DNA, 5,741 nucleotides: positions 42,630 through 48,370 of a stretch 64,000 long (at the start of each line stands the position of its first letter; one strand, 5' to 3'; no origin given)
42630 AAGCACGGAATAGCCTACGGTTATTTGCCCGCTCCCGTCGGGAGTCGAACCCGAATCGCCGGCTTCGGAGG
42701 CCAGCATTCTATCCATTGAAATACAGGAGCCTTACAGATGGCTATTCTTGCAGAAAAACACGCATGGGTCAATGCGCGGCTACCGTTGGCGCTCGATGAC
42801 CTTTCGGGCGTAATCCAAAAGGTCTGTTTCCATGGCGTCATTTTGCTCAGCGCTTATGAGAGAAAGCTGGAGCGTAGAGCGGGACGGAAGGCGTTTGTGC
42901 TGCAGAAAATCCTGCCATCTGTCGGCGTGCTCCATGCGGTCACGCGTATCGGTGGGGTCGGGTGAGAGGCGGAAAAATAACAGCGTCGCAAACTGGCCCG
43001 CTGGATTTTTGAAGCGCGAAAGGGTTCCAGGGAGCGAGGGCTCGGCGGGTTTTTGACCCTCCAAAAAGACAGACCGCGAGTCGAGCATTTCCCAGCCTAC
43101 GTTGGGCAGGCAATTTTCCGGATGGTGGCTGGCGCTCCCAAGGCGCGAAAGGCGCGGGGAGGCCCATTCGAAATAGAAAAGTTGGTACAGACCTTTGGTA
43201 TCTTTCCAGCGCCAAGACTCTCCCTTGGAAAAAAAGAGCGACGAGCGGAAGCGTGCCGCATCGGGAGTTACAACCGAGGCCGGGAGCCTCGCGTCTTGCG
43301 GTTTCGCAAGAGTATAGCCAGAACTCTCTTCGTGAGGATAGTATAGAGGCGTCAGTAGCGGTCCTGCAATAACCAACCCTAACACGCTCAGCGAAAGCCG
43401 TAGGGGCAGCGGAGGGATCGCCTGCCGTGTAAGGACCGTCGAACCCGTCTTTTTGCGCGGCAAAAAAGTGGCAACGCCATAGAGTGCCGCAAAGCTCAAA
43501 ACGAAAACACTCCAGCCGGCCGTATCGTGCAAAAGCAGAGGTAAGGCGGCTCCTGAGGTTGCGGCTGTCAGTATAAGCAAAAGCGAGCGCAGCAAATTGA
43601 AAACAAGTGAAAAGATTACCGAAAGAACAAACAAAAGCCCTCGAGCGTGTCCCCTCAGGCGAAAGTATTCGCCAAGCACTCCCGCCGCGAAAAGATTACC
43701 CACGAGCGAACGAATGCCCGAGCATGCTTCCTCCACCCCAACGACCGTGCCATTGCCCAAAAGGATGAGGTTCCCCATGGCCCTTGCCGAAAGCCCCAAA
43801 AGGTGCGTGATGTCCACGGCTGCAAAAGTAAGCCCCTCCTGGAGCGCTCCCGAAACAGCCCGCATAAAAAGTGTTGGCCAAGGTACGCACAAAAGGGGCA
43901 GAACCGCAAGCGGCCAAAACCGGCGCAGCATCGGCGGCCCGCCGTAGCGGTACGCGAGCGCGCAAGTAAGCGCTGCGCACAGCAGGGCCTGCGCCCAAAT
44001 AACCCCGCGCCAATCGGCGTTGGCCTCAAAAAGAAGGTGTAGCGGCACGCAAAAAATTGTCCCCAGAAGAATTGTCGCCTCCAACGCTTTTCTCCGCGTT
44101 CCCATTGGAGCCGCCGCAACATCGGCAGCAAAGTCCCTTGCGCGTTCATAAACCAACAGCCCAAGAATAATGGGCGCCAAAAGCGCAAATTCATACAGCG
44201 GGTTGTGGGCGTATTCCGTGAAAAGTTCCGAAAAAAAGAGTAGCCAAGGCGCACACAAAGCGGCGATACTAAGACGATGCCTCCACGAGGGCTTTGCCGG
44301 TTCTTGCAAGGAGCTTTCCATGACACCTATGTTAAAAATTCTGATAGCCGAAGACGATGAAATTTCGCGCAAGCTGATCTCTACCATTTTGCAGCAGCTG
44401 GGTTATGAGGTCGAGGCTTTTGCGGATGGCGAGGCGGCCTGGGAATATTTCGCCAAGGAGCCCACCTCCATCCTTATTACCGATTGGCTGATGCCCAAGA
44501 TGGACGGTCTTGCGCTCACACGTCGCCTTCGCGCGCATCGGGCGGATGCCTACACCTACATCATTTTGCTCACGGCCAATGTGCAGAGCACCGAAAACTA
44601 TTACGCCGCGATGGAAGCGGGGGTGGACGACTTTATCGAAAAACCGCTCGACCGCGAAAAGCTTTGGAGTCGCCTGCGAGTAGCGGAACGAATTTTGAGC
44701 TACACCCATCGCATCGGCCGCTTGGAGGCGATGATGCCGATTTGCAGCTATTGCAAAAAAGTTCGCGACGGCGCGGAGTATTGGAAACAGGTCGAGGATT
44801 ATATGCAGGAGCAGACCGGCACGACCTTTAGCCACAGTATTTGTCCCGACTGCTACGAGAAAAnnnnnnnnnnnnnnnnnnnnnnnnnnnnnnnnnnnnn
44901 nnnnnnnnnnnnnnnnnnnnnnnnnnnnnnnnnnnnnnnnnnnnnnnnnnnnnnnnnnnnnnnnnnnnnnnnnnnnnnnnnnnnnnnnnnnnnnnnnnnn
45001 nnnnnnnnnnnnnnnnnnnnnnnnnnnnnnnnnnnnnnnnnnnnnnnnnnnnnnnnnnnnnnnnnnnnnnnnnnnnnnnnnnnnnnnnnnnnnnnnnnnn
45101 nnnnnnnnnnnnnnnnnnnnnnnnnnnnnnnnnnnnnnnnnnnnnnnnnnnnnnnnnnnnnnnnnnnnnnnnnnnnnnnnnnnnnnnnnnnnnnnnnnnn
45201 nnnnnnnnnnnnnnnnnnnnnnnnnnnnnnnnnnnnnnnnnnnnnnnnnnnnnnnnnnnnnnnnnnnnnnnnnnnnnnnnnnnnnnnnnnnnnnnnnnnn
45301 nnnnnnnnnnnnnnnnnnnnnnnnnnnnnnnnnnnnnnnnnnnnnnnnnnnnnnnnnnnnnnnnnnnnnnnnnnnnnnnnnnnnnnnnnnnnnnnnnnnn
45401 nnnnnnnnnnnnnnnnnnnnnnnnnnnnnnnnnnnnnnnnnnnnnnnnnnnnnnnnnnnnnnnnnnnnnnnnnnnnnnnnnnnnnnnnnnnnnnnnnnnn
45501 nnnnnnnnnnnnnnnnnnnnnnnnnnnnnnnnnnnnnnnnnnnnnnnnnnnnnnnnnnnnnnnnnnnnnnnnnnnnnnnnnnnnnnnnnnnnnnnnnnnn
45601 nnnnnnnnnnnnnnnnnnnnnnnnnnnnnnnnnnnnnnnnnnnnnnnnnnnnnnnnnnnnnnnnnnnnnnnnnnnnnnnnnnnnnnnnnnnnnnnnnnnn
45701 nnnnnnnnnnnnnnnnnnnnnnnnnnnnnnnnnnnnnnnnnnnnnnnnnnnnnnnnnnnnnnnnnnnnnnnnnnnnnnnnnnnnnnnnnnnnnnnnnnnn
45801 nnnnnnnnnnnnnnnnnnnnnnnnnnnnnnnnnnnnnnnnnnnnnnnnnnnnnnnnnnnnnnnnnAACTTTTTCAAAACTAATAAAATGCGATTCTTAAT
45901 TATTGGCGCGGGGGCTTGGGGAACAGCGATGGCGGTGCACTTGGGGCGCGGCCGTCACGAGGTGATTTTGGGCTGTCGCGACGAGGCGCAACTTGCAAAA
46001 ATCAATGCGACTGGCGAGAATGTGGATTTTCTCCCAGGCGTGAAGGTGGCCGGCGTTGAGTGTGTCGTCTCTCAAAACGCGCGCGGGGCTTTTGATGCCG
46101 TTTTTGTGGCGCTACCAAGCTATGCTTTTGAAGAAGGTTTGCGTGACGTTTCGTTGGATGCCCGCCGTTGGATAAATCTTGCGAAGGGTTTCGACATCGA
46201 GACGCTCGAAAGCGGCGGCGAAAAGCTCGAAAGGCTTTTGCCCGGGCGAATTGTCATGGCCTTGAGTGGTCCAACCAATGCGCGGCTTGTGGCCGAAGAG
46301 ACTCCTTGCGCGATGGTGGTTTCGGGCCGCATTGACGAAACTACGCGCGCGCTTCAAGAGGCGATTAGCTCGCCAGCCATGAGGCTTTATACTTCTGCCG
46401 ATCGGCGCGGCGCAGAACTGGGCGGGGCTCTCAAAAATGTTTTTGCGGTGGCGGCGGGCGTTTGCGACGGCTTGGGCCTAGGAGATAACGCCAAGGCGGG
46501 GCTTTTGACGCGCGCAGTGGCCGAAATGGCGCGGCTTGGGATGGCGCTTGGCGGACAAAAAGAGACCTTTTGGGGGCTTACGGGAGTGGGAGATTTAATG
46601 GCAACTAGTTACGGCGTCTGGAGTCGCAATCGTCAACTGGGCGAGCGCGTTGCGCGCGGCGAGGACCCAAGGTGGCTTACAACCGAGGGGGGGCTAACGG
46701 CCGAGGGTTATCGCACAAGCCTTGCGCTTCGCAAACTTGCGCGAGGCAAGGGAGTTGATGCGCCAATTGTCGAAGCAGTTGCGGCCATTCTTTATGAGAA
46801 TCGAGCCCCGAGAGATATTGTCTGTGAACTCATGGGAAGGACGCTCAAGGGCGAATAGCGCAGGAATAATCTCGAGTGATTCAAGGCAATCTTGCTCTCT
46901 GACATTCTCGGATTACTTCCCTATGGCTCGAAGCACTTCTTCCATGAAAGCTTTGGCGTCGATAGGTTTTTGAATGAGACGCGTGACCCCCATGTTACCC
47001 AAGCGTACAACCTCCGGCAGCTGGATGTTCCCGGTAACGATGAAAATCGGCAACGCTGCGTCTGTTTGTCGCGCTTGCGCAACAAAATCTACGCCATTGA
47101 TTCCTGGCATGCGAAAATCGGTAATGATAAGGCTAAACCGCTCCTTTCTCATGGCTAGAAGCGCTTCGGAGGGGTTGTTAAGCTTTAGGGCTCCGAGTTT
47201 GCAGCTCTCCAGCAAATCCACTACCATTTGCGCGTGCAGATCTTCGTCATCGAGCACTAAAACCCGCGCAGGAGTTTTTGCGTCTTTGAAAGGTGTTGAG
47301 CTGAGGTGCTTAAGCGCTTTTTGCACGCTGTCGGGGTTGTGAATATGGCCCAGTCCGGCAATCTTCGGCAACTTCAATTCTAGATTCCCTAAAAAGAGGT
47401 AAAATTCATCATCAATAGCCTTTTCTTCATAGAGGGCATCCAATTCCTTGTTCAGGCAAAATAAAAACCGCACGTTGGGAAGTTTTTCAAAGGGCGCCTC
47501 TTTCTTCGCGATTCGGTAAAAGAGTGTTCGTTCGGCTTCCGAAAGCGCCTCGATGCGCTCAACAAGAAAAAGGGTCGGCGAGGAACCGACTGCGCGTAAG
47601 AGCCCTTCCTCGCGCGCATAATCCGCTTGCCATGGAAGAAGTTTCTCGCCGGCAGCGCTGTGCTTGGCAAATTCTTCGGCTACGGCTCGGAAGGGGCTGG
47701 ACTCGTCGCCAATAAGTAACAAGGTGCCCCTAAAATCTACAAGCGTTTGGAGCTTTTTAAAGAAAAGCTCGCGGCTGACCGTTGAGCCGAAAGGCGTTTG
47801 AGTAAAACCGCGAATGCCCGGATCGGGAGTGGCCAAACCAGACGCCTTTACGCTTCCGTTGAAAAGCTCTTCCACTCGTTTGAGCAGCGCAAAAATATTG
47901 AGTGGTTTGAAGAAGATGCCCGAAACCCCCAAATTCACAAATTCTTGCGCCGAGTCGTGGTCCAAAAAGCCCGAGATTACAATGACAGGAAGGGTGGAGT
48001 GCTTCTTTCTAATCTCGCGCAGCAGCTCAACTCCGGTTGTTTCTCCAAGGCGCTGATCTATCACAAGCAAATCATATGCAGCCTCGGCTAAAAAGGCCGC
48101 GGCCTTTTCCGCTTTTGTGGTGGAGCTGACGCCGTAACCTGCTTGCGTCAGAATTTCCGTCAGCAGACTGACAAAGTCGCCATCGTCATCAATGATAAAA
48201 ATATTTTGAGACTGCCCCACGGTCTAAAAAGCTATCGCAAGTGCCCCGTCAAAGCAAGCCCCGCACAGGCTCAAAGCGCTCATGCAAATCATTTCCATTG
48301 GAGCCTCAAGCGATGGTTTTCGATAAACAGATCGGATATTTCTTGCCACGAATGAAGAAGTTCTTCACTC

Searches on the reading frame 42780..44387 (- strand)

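Call 53: search_protein_families(library=ncbifam, proteins=[window:42780-44387:-], max_evalue=1e-10)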
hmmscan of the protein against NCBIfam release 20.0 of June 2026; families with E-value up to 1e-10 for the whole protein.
window:42780-44387:- (535 aa): 5 families
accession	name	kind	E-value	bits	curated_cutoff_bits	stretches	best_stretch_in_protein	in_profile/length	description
TIGR04152.1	exosort_VPLPA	exception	7.1e-23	81.4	400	1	61-312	6-245/486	VPLPA-CTERM-specific exosortase XrtD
NF035943.2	exosort_XrtV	exception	9.8e-19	67.7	313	1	104-309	61-266/270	exosortase V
TIGR03109.2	exosort_XrtA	exception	5.6e-16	58.7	208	1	49-308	15-258/261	exosortase A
TIGR02602.1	8TM_EpsH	subfamily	3.7e-14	52.8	105.55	1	62-302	7-233/241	exosortase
TIGR04178.1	exo_archaeo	signature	4.2e-13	49.4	23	1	217-311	2-97/97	exosortase/archaeosortase family protein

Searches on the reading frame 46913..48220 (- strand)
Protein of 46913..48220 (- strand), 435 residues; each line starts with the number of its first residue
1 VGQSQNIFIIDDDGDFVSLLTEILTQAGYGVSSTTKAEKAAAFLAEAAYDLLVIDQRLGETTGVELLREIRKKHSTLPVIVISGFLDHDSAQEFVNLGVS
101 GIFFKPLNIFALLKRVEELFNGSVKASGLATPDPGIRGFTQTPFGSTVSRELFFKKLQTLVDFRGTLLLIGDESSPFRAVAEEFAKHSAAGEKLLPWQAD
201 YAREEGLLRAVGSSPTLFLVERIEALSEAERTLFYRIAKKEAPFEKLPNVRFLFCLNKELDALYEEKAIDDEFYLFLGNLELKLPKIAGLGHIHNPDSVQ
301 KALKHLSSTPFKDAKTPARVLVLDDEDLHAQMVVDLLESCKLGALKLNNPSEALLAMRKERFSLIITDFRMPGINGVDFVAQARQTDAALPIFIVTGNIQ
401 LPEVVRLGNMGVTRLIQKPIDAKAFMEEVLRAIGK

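Call 67: search_protein_families(library=pfam, proteins=[window:46913-48220:-], max_evalue=0.0001)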
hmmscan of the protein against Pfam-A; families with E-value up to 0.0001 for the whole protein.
window:46913-48220:- (435 aa): 2 families
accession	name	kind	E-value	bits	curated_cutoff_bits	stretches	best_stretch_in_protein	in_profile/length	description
PF00072.30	Response_reg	-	8.6e-44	148.7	30.2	2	7-116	1-110/111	Response regulator receiver domain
PF14532.12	Sigma54_activ_2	-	7.9e-05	23.4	25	0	150-286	7-137/138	Sigma-54 interaction domain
